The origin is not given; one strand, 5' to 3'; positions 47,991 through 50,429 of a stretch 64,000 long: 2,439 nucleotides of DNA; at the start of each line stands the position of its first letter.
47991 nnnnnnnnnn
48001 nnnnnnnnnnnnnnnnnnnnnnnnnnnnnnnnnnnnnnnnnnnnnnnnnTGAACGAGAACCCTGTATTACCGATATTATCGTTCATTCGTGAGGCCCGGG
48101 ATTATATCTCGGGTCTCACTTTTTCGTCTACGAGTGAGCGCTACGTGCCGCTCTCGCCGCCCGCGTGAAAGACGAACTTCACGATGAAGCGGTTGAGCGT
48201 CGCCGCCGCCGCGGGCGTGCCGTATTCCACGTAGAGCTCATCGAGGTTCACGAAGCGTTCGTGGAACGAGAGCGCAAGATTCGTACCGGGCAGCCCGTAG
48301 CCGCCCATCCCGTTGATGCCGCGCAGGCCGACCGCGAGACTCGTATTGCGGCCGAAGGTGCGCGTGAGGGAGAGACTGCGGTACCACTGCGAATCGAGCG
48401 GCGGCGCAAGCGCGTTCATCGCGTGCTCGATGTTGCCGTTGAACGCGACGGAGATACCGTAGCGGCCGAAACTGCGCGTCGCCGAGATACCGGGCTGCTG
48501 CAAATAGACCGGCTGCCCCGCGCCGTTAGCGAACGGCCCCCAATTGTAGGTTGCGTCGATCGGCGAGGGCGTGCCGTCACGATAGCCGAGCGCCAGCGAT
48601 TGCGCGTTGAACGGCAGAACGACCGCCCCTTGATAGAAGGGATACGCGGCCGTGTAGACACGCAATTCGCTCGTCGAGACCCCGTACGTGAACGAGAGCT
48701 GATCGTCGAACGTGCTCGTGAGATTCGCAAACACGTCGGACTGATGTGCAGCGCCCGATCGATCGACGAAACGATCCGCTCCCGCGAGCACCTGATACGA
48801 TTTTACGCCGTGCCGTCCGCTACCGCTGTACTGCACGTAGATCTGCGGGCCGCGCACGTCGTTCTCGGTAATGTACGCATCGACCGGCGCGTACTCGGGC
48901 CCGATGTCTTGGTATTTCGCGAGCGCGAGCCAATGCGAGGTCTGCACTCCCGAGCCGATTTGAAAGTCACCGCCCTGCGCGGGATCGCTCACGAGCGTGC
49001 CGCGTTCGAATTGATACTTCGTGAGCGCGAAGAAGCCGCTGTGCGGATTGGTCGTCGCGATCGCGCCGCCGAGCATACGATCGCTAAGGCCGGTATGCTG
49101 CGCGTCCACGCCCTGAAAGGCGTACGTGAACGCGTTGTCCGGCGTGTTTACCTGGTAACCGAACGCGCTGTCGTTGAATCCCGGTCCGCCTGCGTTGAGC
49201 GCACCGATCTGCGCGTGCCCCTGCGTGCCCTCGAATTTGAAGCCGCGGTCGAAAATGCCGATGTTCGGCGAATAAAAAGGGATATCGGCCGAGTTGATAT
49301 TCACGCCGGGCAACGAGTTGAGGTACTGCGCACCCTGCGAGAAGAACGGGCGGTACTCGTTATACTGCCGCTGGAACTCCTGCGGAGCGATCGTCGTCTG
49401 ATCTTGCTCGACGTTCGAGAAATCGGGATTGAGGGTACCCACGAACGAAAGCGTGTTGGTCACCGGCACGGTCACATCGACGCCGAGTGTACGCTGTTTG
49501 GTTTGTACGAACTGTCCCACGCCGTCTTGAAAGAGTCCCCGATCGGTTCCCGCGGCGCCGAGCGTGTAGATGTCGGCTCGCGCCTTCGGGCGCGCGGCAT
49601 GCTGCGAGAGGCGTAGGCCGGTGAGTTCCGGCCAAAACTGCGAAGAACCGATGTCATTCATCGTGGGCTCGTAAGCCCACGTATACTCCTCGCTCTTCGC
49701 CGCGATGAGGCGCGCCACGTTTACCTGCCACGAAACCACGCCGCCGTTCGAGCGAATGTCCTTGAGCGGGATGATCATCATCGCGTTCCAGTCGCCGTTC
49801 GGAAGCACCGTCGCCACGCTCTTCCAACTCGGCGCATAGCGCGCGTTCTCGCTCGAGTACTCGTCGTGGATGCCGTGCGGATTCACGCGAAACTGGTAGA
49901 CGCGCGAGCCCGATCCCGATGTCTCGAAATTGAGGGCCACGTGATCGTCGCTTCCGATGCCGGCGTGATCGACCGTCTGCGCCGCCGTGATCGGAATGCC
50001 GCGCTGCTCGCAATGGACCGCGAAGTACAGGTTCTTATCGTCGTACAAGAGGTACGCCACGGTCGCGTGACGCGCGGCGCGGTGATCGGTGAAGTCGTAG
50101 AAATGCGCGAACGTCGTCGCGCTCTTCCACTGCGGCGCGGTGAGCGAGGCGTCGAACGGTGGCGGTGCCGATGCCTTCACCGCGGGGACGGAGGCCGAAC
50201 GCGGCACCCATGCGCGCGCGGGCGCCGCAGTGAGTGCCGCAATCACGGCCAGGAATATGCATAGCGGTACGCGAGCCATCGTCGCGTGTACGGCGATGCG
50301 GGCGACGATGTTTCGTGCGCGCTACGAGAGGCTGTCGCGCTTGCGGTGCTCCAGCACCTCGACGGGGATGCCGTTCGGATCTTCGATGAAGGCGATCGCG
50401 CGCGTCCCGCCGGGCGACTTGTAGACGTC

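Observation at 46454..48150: An AT-richer islet of about 1.6 kb bounded by perfect 28-bp direct repeats at the junction of two convergent genes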

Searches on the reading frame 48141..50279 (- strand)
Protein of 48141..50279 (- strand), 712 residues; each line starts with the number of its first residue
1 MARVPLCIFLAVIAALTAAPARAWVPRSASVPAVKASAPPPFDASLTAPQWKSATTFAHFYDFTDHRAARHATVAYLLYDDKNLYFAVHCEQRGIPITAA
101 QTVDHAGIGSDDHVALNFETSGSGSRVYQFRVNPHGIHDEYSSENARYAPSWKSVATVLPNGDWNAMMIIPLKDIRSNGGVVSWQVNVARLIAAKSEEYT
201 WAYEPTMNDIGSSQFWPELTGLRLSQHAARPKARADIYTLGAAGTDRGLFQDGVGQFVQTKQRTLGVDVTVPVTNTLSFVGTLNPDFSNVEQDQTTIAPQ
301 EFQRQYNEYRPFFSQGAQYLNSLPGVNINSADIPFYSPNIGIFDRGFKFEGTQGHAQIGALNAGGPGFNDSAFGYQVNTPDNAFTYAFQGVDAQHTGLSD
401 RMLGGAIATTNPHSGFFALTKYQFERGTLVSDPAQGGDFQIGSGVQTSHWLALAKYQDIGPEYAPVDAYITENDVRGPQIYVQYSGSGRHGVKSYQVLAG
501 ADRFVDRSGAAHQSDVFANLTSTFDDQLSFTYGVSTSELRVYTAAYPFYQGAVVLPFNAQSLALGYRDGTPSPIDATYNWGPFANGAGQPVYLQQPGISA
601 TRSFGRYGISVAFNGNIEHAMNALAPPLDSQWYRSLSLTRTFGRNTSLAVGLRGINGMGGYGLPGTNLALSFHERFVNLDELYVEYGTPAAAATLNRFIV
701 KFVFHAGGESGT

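Call 7: search_protein_families(library=pfam, proteins=[window:48141-50279:-], max_evalue=0.1)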
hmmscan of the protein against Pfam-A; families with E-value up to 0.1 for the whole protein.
window:48141-50279:- (712 aa): 1 family
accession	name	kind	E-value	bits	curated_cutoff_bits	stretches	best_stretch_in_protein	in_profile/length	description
PF19313.5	DUF5916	-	6.4e-06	25.6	22.6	1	260-320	23-83/572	Domain of unknown function (DUF5916)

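Call 10: find_encoding_contigs(protein=window:48141-50279:-, flank=10000, max_places=10)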
Protein window:48141-50279:- (712 aa): 1 contig read that carries it; 1 place shown.
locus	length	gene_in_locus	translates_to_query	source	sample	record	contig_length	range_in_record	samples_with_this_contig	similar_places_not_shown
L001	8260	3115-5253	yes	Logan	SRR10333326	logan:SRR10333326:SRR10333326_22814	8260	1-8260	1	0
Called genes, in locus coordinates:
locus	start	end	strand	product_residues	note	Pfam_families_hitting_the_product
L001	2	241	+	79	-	?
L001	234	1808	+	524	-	PF02142:MGS, PF01808:AICARFT_IMPCHas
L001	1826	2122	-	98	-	-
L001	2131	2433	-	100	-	-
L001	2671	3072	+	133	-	PF00903:Glyoxalase, PF13669:Glyoxalase_4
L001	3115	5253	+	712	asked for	PF19313:DUF5916 (weak)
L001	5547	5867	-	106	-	-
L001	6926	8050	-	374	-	PF21537:DUF1980_C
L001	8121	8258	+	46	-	?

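Call 12: find_homologous_proteins(query=window:48141-50279:-, max_evalue=1e-20)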
Query window:48141-50279:- (712 aa): 633 proteins with E <= 1e-20 among 8000 candidates; the best 120 are listed.
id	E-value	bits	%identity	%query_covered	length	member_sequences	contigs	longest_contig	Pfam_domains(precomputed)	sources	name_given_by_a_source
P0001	0.0e+0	1640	100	100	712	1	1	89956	PF19313.6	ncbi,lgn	-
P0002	0.0e+0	1261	75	100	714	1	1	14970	PF19313.6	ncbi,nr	ncbi:MAG: hypothetical protein KGN02_04160 [bacterium]|nr:hypothetical protein [bacterium]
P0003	0.0e+0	1113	67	99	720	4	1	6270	-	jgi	-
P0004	0.0e+0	1097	66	99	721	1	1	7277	-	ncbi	-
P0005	0.0e+0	1081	65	99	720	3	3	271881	PF19313.6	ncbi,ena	-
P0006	0.0e+0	1077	65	99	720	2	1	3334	PF19313.6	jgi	-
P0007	0.0e+0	1070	64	100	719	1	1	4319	-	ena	-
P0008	0.0e+0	1057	64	97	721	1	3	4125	-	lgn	-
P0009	0.0e+0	1053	63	97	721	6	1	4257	-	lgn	-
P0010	0.0e+0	1051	64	100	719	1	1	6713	PF19313.6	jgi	jgi:Domain of unknown function (DUF5916)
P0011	0.0e+0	1050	64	99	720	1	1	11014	-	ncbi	-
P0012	0.0e+0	1042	63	98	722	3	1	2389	-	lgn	-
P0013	0.0e+0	1041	63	100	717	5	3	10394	PF19313.6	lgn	-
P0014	0.0e+0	1039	63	98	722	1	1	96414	-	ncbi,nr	ncbi:MAG: hypothetical protein M3R51_06805 [Candidatus Eremiobacteraeota bacterium]|nr:hypothetical 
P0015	0.0e+0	1037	63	99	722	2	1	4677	-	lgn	-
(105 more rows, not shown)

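Call 14: find_encoding_contigs(protein=P0002, flank=6000, max_places=3)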
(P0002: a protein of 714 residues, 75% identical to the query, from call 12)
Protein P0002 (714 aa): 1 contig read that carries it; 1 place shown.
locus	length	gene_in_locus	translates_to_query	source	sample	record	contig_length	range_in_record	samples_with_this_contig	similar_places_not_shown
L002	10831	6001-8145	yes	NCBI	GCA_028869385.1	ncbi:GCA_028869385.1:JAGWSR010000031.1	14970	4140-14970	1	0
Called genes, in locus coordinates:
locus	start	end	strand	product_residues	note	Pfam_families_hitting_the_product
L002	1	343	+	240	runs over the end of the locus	PF14622:Ribonucleas_3_3, PF00636:Ribonuclease_3, PF00035:dsrm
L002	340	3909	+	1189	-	PF00005:ABC_tran (faint), PF02463:SMC_N, PF13175:AAA_15, PF13304:AAA_21 (weak), PF13476:AAA_23, PF13555:AAA_29 (weak), PF06470:SMC_hinge, PF13304:AAA_21 (weak)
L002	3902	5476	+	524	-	PF02142:MGS, PF01808:AICARFT_IMPCHas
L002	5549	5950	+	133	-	PF00903:Glyoxalase, PF13669:Glyoxalase_4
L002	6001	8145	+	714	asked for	PF19313:DUF5916 (weak)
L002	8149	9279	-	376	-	PF21537:DUF1980_C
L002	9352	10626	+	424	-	PF13393:tRNA-synt_His, PF00587:tRNA-synt_2b, PF03129:HGTP_anticodon (weak)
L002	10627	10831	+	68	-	?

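Call 15: find_encoding_contigs(protein=P0005, flank=6000, max_places=3)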
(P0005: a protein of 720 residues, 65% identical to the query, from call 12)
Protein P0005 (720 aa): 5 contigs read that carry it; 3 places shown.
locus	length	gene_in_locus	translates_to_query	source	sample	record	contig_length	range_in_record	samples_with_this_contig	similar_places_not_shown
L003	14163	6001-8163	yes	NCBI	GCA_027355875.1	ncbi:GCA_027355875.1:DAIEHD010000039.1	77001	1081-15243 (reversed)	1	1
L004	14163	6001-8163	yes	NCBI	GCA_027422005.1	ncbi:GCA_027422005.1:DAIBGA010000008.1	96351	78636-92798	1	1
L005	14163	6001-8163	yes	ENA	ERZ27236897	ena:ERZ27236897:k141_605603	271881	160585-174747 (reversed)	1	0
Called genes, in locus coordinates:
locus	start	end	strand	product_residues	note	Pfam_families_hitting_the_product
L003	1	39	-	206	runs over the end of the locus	PF01625:PMSR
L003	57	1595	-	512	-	PF11845:Tll0287-like, PF00211:Guanylate_cyc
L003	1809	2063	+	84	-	-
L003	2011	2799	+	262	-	PF02230:Abhydrolase_2, PF00561:Abhydrolase_1 (faint)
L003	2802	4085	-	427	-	PF13620:CarboxypepD_reg (faint)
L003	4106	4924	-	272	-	-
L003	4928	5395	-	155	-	-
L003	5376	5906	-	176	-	-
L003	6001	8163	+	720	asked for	PF19313:DUF5916 (faint)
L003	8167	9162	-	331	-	PF00248:Aldo_ket_red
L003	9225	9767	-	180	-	PF13620:CarboxypepD_reg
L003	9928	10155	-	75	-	-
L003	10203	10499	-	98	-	-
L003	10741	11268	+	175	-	PF12802:MarR_2, PF01047:MarR (faint)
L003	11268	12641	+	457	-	PF05656:DUF805 (faint)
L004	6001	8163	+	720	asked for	PF19313:DUF5916 (faint)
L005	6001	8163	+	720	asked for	PF19313:DUF5916 (faint)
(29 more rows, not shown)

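Call 16: find_encoding_contigs(protein=P0014, flank=6000, max_places=3)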
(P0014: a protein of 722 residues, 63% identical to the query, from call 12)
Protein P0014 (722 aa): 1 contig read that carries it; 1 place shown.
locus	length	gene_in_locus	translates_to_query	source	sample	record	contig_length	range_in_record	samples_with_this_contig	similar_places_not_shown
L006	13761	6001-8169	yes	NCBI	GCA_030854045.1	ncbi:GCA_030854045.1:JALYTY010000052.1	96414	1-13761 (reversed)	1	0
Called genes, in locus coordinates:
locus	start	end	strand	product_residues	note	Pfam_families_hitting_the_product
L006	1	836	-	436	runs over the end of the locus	-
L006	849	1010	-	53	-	-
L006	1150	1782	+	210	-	-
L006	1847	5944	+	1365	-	PF00270:DEAD, PF04851:ResIII, PF00271:Helicase_C, PF19306:WHD_Lhr, PF08494:DEAD_assoc, PF23235:WHD_3rd_Lhr, PF23234:WHD_4th_Lhr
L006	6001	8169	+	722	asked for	-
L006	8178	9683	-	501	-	PF00990:GGDEF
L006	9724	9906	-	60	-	-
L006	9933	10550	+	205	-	-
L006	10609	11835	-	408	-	PF00144:Beta-lactamase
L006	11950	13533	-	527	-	-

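Call 25: find_related_loci(query=window:48141-50279:-, collection=genome_contigs, flank=7000)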
Query window:48141-50279:- (712 aa) in genome_contigs; peptide patterns used: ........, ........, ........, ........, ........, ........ (x = any residue, [..] = any of these).
33 stretches matched a pattern; 9 encode a relative of the query (tblastn E <= 1e-3); 9 distinct loci.
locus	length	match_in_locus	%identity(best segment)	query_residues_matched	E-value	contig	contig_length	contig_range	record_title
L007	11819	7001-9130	75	4-712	0e+0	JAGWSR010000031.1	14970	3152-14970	MAG: bacterium isolate REEB354 k141_633796, whole genome shotgun sequence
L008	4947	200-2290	62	20-712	0e+0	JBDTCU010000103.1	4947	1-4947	MAG: Candidatus Baltobacteraceae bacterium isolate cluster2_bin.163 k127_1030381, whole genome shotgun sequence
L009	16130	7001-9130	62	7-712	0e+0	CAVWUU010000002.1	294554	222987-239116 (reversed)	MAG: Candidatus Eremiobacteria bacterium isolate MFD09603.bin.2.61 genome assembly, contig: contig_5300, whole genome sh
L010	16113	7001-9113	59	10-710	0e+0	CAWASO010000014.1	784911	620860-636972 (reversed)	MAG: Candidatus Eremiobacteraeota bacterium isolate MFD01213.bin.2.32 genome assembly, contig: contig_4581, whole genome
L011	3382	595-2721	53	1-712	0e+0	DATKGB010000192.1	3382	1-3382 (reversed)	MAG TPA_asm: Verrucomicrobiia bacterium isolate SMAG_U14540 k141_412902, whole genome shotgun sequence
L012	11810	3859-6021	53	1-712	0e+0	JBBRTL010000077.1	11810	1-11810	MAG: Vulcanimicrobiales bacterium isolate La2_metabat2.211 La2_metabat2.211_K_4154269L11810_cov_14.9772, whole genome sh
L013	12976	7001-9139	53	1-712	0e+0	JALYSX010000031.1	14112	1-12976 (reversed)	MAG: Vulcanimicrobiota bacterium isolate LIV bin15 SD1460-62_k127_191792, whole genome shotgun sequence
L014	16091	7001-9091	58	17-710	0e+0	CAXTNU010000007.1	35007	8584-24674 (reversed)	MAG TPA_asm: uncultured bacterium isolate public_SRR14722169_metawrap_bin.1 genome assembly, contig: public_SRR14722169_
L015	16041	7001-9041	64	22-697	0e+0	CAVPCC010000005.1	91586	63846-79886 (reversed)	MAG: Candidatus Eremiobacteraeota bacterium isolate MFD10064.bin.2.113 genome assembly, contig: contig_118748, whole gen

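Call 61: search_protein_families(library=ncbifam, proteins=[window:48144-50279:-], max_evalue=0.01)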
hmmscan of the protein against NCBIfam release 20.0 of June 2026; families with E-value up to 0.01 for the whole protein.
window:48144-50279:- (712 aa): 0 families

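Call 79: list_cluster_members(proteins=[P0001, P0121, P0002])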
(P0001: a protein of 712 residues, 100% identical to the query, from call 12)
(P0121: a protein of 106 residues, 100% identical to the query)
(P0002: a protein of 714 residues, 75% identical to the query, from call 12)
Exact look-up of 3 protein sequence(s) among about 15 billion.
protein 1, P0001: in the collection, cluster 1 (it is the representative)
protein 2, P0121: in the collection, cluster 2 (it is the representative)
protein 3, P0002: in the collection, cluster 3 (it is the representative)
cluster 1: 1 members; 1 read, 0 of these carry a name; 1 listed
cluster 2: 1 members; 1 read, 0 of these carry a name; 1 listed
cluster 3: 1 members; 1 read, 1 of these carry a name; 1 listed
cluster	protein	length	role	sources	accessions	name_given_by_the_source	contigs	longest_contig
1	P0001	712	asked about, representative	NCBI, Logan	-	-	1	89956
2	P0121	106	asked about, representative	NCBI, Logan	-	-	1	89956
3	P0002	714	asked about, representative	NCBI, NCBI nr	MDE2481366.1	MAG: hypothetical protein KGN02_04160 [bacterium] | hypothetical protein [bacterium]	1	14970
